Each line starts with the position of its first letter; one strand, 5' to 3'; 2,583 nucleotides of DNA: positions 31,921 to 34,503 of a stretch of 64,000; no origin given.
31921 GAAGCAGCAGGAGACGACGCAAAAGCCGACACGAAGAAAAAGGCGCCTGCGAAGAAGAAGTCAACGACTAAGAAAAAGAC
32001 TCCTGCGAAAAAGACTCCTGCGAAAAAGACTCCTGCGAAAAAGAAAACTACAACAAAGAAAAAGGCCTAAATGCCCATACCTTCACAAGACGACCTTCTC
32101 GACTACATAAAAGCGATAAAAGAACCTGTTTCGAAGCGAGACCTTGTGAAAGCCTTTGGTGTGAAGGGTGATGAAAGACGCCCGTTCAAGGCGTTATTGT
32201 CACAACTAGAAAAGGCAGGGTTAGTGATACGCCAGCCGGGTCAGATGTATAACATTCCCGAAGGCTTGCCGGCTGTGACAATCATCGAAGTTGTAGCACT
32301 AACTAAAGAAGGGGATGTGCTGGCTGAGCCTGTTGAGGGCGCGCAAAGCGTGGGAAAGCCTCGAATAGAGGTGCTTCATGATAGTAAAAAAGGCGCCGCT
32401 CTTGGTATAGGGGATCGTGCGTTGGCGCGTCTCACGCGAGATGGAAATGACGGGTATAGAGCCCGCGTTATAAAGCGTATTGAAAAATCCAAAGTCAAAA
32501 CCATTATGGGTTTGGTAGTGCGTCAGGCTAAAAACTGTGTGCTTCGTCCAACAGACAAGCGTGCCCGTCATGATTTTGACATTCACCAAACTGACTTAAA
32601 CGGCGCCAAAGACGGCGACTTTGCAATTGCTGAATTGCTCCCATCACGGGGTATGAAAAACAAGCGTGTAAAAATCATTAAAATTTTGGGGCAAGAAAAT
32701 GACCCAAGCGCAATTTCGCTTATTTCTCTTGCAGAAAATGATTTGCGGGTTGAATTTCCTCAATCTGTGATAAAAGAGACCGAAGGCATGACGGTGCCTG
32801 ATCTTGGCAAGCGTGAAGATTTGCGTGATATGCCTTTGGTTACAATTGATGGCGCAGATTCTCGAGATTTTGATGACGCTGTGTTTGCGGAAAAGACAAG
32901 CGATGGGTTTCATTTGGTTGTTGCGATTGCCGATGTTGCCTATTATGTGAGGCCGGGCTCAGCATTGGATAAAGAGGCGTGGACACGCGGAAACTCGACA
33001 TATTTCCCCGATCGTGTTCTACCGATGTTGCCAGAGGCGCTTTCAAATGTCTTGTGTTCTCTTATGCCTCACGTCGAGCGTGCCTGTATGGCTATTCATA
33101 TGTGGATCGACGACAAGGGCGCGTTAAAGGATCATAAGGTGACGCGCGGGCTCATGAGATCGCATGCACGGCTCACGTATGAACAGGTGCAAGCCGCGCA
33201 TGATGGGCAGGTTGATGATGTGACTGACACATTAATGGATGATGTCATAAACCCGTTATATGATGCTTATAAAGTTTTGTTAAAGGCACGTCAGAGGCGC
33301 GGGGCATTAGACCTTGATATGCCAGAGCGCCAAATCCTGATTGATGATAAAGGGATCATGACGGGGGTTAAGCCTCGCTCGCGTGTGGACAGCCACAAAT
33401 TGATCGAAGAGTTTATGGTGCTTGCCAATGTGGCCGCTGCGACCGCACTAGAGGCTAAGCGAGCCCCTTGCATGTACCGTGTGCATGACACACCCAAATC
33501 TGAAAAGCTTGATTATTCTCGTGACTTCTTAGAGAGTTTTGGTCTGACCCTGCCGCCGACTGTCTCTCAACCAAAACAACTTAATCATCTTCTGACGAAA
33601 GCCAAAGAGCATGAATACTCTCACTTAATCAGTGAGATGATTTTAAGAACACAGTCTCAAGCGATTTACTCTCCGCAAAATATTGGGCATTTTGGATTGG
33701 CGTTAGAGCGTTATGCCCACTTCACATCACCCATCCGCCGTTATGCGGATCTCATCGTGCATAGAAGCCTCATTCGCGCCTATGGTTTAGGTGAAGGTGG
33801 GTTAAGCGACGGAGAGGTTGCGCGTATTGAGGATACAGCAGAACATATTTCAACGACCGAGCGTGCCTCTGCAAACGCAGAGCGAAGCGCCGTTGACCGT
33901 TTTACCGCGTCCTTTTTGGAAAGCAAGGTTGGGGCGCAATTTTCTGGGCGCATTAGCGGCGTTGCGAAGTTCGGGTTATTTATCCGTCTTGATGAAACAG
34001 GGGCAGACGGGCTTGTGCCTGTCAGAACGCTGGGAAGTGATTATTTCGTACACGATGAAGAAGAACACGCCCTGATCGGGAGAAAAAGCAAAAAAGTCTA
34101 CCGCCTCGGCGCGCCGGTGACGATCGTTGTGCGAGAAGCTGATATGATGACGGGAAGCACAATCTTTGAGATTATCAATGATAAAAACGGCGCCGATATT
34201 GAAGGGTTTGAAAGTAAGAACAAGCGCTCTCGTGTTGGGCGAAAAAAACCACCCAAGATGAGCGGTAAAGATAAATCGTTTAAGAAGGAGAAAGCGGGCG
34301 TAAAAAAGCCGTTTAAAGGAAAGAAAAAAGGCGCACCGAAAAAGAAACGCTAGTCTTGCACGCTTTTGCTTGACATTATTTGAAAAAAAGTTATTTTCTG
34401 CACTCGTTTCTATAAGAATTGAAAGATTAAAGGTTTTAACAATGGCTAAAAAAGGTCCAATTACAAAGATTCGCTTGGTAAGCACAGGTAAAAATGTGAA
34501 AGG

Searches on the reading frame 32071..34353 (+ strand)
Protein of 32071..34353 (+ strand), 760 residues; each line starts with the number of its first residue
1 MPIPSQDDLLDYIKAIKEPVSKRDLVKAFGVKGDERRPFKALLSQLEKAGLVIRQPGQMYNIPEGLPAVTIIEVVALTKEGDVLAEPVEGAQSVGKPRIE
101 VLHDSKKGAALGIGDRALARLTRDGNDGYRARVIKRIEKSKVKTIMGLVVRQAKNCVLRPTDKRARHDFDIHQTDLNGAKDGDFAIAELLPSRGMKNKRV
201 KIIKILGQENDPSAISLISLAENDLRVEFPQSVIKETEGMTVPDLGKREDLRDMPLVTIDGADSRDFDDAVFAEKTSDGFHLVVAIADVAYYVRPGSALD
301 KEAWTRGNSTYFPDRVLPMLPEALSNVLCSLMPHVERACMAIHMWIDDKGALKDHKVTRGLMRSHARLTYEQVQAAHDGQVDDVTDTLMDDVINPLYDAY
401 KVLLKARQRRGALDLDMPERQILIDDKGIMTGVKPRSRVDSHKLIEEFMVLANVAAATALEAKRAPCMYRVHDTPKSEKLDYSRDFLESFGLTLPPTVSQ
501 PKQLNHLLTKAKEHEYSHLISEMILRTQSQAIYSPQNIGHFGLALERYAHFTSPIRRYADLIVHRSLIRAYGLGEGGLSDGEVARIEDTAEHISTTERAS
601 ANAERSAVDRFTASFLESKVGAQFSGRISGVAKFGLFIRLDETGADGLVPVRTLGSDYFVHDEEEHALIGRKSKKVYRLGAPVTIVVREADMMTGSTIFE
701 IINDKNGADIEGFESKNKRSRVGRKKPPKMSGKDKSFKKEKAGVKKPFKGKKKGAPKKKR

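Call 84: search_protein_families(library=pfam, proteins=[window:32071-34353:+], max_evalue=0.00001)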
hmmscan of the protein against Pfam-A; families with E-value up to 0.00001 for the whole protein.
window:32071-34353:+ (760 aa): 3 families
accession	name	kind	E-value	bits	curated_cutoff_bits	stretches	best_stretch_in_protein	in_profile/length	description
PF00773.25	RNB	-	1.8e-104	350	29.3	1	248-569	1-322/326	RNB domain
PF17876.7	CSD2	-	1.7e-12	47.7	26.2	1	159-230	3-74/74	Cold shock domain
PF00575.29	S1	-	3.8e-08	34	22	1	619-701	3-73/74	S1 RNA binding domain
